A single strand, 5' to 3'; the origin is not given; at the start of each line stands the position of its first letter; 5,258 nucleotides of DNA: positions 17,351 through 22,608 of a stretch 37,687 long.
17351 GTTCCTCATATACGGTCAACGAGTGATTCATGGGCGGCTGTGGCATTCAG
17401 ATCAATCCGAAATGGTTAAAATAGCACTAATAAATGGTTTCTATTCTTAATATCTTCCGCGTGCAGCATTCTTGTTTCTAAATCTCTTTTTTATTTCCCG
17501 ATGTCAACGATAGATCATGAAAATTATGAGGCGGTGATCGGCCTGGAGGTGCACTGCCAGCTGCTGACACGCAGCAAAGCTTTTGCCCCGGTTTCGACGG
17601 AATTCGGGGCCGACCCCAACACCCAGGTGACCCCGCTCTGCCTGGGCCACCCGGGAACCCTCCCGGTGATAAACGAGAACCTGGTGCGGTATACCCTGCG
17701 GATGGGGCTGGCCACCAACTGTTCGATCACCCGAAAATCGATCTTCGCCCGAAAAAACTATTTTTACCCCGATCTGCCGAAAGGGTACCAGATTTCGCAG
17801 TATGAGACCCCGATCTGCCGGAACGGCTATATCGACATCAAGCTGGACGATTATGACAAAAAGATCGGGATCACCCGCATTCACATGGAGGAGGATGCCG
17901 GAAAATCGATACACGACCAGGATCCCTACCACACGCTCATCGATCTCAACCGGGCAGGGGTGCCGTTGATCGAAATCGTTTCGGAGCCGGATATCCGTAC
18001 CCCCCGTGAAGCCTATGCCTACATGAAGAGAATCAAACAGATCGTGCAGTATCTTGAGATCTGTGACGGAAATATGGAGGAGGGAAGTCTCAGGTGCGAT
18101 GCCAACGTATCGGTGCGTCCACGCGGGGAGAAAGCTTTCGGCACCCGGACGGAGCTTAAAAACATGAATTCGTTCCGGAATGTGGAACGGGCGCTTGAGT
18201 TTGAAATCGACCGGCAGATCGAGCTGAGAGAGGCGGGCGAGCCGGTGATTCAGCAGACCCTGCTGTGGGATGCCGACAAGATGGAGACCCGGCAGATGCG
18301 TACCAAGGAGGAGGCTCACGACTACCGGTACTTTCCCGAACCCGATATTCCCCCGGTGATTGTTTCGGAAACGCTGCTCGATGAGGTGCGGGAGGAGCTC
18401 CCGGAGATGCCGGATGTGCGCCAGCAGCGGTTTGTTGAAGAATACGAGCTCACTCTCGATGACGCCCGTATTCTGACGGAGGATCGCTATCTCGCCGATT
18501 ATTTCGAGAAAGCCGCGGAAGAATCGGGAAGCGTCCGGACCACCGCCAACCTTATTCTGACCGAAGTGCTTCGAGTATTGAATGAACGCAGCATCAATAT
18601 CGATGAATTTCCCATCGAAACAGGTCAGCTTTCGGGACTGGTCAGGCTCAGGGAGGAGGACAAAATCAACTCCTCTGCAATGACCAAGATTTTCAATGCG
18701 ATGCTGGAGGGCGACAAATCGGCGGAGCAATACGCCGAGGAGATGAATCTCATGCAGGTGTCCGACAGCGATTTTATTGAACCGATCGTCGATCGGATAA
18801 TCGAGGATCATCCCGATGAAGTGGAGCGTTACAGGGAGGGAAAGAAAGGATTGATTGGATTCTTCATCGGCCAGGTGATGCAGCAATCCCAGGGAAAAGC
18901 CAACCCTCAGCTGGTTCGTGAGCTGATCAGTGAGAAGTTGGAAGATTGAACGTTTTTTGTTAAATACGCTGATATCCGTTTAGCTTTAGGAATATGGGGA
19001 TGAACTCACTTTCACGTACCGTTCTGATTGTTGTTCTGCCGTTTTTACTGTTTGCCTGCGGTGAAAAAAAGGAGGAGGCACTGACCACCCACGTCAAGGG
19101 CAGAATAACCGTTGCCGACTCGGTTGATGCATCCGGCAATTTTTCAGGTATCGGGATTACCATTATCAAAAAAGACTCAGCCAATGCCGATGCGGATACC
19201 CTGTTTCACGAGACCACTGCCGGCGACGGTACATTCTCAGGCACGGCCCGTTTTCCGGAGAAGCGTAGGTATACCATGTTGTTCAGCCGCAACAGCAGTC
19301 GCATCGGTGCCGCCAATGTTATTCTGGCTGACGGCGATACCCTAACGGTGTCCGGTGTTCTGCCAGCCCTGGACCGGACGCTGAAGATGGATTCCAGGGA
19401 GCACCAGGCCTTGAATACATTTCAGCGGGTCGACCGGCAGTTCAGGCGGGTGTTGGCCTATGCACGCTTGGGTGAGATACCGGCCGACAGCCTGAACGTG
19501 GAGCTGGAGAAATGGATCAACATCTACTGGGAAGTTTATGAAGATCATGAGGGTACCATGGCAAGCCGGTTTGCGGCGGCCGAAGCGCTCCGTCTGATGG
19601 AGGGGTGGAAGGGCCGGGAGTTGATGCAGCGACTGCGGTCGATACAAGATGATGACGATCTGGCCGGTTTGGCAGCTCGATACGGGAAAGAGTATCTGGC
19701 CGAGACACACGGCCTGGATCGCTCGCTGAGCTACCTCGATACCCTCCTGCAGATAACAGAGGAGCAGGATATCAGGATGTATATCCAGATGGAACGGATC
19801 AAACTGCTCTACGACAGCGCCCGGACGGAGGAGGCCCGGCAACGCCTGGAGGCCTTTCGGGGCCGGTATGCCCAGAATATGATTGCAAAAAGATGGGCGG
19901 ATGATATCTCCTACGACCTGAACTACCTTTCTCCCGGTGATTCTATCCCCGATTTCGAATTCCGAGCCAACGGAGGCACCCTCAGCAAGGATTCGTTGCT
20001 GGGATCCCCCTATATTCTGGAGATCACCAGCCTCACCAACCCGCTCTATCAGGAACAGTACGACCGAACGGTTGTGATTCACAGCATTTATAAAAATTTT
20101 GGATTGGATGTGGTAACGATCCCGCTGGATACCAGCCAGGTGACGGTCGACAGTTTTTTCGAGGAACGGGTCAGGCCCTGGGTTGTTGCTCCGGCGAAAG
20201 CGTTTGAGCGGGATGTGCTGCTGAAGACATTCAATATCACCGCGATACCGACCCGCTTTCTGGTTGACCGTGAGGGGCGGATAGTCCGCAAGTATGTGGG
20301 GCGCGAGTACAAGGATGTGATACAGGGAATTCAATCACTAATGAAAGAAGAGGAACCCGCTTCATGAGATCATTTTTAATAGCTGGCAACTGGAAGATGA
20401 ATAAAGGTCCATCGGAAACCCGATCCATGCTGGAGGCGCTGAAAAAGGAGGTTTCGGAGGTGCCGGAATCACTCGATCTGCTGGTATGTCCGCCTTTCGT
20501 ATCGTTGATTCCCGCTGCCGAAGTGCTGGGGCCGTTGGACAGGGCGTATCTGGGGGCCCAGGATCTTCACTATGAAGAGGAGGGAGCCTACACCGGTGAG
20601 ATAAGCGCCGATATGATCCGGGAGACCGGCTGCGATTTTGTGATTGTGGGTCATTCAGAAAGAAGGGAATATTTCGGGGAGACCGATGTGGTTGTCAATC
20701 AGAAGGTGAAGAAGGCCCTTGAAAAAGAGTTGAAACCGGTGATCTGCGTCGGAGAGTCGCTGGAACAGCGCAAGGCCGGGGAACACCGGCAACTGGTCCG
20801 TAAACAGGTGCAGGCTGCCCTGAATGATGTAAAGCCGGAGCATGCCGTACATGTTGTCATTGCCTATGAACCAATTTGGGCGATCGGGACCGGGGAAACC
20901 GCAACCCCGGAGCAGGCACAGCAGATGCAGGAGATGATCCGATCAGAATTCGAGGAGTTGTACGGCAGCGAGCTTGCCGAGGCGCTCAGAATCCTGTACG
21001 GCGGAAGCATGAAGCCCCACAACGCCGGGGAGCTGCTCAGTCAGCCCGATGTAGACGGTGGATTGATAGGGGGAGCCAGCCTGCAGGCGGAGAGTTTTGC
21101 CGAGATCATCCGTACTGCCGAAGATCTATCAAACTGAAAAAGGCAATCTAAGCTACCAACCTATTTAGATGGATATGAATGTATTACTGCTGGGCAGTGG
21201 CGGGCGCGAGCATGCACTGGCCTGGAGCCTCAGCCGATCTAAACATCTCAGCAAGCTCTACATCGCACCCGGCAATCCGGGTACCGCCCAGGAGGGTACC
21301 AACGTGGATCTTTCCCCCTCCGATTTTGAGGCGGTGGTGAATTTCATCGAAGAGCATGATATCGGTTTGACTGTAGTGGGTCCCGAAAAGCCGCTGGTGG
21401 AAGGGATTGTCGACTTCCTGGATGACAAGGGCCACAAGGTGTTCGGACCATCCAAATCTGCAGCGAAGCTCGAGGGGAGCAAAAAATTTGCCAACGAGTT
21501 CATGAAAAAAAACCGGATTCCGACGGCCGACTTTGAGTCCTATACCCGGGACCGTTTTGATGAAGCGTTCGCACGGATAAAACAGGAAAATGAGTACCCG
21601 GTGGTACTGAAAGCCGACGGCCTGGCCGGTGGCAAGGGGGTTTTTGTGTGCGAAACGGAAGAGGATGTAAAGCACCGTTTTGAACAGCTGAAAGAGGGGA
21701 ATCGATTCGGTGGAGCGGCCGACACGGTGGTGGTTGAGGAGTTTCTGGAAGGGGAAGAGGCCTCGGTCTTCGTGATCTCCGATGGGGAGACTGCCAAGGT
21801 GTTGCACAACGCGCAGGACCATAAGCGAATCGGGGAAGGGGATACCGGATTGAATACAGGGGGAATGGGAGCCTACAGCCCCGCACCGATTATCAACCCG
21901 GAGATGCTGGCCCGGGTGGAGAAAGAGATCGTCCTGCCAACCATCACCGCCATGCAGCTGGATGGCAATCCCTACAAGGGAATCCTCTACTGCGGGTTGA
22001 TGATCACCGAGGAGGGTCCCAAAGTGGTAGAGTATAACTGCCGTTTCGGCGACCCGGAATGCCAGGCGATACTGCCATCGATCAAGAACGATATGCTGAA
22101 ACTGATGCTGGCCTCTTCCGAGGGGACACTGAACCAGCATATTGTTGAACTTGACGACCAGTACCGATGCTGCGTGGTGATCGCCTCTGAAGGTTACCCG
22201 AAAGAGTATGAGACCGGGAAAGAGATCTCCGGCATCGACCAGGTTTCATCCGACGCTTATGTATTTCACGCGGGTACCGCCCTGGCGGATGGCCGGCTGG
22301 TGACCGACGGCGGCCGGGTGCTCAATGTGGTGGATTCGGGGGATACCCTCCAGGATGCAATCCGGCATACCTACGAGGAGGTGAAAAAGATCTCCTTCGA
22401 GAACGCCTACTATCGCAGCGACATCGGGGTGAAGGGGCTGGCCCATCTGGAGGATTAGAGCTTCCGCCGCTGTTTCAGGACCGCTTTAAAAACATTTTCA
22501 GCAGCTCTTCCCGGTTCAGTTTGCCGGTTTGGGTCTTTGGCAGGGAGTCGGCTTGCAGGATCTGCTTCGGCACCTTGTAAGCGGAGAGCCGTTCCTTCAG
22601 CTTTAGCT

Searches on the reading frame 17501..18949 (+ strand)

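Call 43: search_protein_families(library=pfam, proteins=[window:17501-18949:+], max_evalue=0.001)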
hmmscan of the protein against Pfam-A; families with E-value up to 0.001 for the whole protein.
window:17501-18949:+ (482 aa): 2 families
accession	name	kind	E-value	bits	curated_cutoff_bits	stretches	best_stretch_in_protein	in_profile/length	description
PF02934.20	GatB_N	-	4.6e-125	416.8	23.4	1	12-293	2-276/277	GatB/GatE catalytic domain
PF02637.23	GatB_Yqey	-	2.4e-45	154.5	27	1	333-480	1-148/148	GatB domain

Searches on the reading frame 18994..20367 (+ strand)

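Call 43: search_protein_families(library=pfam, proteins=[window:18994-20367:+], max_evalue=0.001)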
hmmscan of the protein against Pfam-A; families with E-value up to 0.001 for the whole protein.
window:18994-20367:+ (457 aa): 1 family
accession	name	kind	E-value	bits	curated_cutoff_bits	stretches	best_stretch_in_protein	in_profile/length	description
PF13905.12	Thioredoxin_8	-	1.7e-07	31.9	27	1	361-430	22-94/94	Thioredoxin-like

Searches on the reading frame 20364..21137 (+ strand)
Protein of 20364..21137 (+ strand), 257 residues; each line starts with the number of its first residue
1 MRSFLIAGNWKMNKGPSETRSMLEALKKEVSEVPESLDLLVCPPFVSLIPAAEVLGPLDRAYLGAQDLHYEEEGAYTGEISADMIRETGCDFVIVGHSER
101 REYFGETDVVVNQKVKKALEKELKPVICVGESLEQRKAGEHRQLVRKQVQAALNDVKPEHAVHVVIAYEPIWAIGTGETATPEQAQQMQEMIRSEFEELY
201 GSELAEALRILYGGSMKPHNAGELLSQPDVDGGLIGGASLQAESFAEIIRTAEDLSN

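Call 43: search_protein_families(library=pfam, proteins=[window:20364-21137:+], max_evalue=0.001)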
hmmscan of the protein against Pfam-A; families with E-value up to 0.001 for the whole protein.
window:20364-21137:+ (257 aa): 1 family
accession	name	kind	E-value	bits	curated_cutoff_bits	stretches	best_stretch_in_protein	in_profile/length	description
PF00121.24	TIM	-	3.3e-95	318.7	20.1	1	5-251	2-244/245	Triosephosphate isomerase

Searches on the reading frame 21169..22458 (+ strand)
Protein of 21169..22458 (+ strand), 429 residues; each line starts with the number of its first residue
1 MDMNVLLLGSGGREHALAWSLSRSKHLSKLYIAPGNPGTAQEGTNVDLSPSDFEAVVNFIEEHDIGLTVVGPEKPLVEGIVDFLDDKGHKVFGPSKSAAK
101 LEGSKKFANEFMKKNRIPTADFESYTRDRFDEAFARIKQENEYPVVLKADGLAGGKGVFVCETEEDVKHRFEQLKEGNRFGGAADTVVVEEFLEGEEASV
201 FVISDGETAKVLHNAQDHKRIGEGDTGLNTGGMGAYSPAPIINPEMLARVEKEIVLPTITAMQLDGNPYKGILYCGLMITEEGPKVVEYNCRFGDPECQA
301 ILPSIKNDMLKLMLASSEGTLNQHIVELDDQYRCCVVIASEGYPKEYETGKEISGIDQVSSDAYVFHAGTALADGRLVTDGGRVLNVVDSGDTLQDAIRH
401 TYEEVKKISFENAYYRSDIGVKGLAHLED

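Call 43: search_protein_families(library=pfam, proteins=[window:21169-22458:+], max_evalue=0.001)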
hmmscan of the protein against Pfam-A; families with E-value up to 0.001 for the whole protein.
window:21169-22458:+ (429 aa): 8 families
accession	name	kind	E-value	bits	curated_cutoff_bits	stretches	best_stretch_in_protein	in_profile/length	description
PF01071.24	GARS_A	-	1.1e-71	241.2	27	1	103-298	1-194/194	Phosphoribosylglycinamide synthetase, ATP-grasp (A) domain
PF02844.21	GARS_N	-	4.7e-39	133.6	29.5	1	3-102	1-100/100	Phosphoribosylglycinamide synthetase, N domain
PF02843.22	GARS_C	-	3.6e-33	114.2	34.8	1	334-421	2-91/92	Phosphoribosylglycinamide synthetase, C domain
PF02655.19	ATP-grasp_3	-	7.4e-09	36.3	23.2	1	133-294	22-158/160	ATP-grasp domain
PF02786.22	CPSase_L_D2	-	5.8e-08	32.9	19.8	1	105-209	2-106/211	Carbamoyl-phosphate synthase L chain, ATP binding domain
PF02222.28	ATP-grasp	-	2.9e-07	30.7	27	1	111-207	2-91/179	ATP-grasp domain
PF07478.18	Dala_Dala_lig_C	-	3.3e-06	27.2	24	1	112-211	2-98/204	D-ala D-ala ligase C-terminus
PF13535.11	ATP-grasp_4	-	3.4e-05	24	27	1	142-225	2-93/160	ATP-grasp domain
